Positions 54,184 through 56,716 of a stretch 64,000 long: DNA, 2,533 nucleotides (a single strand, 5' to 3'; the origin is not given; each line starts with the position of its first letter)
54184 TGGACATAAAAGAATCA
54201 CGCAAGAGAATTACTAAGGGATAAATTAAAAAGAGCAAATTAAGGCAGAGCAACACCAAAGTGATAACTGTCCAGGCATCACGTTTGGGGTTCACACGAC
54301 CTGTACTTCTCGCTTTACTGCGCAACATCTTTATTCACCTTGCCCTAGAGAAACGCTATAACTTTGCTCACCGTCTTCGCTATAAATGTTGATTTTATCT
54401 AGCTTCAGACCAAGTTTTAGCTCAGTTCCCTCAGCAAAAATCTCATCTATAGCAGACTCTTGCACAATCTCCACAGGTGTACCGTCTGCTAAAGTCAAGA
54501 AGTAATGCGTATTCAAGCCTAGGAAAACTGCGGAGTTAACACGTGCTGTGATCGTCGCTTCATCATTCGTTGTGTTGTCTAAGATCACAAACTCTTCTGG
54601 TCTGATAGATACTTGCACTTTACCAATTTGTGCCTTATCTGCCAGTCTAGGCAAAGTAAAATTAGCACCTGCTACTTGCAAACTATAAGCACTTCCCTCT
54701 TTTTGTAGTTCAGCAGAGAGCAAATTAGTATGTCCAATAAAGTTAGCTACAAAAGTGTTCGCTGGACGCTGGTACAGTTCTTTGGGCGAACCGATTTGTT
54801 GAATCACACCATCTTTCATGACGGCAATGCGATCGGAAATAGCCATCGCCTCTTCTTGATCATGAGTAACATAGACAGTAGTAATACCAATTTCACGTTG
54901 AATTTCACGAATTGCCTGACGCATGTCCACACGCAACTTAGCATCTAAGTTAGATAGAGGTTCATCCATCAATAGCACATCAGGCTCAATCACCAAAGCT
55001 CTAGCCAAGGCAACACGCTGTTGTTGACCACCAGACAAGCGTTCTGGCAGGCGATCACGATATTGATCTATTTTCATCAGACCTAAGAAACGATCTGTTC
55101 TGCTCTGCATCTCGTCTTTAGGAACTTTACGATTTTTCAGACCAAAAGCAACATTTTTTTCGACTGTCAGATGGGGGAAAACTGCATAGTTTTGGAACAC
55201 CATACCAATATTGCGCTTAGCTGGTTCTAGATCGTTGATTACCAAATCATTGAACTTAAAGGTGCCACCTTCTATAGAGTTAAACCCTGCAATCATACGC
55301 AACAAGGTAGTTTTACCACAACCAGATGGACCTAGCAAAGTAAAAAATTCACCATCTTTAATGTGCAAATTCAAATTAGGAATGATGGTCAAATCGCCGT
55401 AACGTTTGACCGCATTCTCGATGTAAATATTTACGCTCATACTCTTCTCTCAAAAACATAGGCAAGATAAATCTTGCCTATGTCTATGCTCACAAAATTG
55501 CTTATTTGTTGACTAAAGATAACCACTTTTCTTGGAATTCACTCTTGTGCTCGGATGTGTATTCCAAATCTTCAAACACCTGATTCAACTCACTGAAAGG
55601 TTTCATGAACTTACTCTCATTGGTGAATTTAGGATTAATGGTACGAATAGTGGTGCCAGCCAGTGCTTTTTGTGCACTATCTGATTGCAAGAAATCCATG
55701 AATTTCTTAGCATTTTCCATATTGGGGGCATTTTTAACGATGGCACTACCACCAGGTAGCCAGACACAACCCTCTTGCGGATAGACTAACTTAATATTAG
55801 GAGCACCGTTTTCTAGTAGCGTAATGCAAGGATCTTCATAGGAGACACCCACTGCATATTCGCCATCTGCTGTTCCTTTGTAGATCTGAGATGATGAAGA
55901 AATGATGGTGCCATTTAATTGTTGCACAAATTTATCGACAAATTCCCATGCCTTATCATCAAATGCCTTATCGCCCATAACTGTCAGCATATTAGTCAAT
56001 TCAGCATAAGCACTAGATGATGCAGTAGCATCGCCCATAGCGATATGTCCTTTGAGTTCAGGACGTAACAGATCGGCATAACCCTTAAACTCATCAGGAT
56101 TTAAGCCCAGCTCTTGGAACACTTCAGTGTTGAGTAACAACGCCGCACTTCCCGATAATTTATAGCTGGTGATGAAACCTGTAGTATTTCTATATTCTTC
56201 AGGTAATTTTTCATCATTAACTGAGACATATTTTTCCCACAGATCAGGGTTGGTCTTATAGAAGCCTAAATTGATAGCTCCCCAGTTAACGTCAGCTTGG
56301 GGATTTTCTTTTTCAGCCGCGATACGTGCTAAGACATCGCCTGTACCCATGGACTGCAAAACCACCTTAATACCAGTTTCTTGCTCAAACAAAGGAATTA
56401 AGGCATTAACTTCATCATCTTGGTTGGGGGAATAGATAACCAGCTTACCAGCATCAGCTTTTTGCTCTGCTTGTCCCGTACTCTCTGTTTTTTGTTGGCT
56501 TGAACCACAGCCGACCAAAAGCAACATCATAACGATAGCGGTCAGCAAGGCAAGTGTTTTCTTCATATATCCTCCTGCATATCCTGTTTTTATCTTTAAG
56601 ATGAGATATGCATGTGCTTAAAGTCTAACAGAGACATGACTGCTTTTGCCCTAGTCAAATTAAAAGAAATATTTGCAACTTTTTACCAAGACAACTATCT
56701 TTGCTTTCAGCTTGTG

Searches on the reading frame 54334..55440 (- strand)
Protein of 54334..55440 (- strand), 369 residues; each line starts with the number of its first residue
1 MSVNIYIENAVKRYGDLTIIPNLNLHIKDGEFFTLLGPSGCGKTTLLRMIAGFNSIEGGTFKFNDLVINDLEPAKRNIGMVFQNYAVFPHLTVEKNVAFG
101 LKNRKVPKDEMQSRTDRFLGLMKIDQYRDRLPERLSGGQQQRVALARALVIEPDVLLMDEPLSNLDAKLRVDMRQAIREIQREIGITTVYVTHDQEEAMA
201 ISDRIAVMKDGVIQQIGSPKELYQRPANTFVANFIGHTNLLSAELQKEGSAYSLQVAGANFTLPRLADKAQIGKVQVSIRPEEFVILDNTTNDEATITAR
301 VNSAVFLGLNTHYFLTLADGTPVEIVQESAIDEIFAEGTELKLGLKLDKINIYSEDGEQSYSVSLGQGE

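Call 22: search_protein_families(library=pfam, proteins=[window:54334-55440:-])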
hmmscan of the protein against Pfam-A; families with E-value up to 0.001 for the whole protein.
window:54334-55440:- (369 aa): 3 families
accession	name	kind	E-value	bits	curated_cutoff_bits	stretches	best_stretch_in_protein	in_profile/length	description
PF00005.33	ABC_tran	-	2.2e-34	119.5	25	1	22-162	3-136/137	ABC transporter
PF08402.16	TOBE_2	-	5e-10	39.8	21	1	277-346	1-69/76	TOBE domain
PF13304.12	AAA_21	-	1.1e-05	26.1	27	0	107-196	198-301/304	AAA domain, putative AbiEii toxin, Type IV TA system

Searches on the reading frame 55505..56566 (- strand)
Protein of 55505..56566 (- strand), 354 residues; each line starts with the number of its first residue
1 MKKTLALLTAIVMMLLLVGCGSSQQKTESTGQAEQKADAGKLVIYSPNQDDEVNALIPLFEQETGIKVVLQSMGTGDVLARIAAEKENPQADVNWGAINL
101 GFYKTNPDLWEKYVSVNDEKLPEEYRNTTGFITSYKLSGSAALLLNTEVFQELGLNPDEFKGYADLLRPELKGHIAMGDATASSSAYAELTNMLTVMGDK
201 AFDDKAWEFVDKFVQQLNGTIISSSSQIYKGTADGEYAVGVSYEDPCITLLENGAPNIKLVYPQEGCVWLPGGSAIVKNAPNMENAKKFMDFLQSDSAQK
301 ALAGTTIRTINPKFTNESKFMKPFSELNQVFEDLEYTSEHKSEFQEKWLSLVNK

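Call 22: search_protein_families(library=pfam, proteins=[window:55505-56566:-])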
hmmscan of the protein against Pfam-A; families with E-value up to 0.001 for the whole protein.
window:55505-56566:- (354 aa): 4 families
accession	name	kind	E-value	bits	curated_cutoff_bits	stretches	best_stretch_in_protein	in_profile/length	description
PF13531.11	SBP_bac_11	-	2.8e-21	76.8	25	2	156-303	89-222/227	Bacterial extracellular solute-binding protein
PF13416.11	SBP_bac_8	-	3e-20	73.6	27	1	60-315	6-266/279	Bacterial extracellular solute-binding protein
PF13343.11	SBP_bac_6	-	3.6e-16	59.8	24.6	1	109-321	29-231/245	Bacterial extracellular solute-binding protein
PF01547.30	SBP_bac_1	-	2.5e-13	51.1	26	1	48-300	3-307/307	Bacterial extracellular solute-binding protein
